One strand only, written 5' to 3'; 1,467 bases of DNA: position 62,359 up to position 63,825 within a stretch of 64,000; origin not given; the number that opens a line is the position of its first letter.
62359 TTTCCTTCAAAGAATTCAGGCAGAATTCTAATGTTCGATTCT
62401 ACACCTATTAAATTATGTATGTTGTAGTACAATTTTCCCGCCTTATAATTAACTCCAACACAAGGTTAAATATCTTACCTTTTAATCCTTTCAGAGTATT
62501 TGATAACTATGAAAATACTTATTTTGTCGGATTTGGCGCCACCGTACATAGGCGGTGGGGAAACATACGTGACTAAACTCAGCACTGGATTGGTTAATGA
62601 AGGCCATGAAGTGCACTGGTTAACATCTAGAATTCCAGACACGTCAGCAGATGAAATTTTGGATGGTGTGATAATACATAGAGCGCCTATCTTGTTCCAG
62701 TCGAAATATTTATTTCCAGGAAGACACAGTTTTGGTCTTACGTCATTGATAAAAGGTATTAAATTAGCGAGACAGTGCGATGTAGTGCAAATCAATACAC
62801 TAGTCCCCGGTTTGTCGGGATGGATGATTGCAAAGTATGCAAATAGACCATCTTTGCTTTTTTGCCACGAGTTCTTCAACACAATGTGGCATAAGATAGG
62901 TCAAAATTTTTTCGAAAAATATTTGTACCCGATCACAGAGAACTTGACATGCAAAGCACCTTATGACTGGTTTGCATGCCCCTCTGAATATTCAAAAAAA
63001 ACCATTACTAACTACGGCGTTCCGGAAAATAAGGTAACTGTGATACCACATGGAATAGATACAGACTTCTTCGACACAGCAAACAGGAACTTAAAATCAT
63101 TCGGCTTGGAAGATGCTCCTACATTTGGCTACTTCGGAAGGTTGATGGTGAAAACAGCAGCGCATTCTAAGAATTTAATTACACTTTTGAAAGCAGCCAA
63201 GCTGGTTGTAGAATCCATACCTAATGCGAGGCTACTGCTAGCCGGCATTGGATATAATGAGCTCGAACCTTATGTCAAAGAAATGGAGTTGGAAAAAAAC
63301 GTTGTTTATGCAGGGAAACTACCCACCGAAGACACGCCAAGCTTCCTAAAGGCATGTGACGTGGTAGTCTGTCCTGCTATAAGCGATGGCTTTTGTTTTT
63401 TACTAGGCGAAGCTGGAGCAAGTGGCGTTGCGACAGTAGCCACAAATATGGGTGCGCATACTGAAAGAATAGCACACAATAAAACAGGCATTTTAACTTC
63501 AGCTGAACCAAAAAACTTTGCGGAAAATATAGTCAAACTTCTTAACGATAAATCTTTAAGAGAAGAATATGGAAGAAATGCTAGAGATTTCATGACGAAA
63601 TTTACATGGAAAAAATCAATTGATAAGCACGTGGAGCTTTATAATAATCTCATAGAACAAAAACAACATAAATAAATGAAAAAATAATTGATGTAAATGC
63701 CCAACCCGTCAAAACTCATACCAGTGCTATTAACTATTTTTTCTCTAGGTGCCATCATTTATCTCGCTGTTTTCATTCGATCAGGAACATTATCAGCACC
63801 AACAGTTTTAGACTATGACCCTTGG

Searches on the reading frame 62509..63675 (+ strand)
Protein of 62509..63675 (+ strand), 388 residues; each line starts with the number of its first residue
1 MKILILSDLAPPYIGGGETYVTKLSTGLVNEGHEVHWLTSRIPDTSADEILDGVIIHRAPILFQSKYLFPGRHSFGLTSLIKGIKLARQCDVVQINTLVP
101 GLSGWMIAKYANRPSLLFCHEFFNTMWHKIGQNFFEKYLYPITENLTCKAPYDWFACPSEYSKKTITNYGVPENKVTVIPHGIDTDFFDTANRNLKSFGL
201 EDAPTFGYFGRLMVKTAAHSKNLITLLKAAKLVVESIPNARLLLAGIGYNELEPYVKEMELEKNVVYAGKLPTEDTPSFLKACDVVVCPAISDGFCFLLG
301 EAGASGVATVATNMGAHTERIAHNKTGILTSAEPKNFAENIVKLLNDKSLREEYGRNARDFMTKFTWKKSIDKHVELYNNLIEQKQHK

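Call 99: find_encoding_contigs(protein=window:62509-63675:+, flank=10000, max_places=1)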
Protein window:62509-63675:+ (388 aa): 9 contigs read that carry it; 1 place shown.
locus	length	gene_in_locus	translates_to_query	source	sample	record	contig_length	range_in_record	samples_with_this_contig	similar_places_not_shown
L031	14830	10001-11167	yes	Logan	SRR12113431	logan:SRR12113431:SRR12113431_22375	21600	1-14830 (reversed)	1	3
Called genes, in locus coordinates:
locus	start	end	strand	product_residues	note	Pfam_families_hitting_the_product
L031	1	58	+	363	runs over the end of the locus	PF02350:Epimerase_2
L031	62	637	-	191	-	PF13302:Acetyltransf_3 (weak), PF00583:Acetyltransf_1, PF13420:Acetyltransf_4, PF13673:Acetyltransf_10, PF13508:Acetyltransf_7, PF08445:FR47 (weak)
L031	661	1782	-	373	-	PF13439:Glyco_transf_4, PF13579:Glyco_trans_4_4 (weak), PF00534:Glycos_transf_1, PF13692:Glyco_trans_1_4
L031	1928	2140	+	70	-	-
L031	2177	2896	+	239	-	-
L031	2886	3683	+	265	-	PF01507:PAPS_reduct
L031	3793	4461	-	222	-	PF00891:Methyltransf_2 (weak), PF02353:CMAS (weak), PF13489:Methyltransf_23, PF01209:Ubie_methyltran (weak), PF08241:Methyltransf_11, PF08242:Methyltransf_12, PF13649:Methyltransf_25, PF13847:Methyltransf_31, +1 more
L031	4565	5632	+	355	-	PF13439:Glyco_transf_4 (weak), PF00534:Glycos_transf_1, PF13692:Glyco_trans_1_4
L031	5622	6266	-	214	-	PF01209:Ubie_methyltran, PF02353:CMAS (weak), PF13489:Methyltransf_23, PF07021:MetW, PF13847:Methyltransf_31, PF08241:Methyltransf_11, PF08242:Methyltransf_12, PF13649:Methyltransf_25, +4 more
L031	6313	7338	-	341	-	PF00953:Glycos_transf_4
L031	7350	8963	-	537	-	PF02516:STT3, PF13231:PMT_2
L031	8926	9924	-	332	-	-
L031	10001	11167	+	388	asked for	PF13439:Glyco_transf_4, PF13579:Glyco_trans_4_4, PF13692:Glyco_trans_1_4, PF00534:Glycos_transf_1, PF13524:Glyco_trans_1_2 (weak)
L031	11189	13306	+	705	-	PF02516:STT3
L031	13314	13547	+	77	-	PF07344:Amastin (weak)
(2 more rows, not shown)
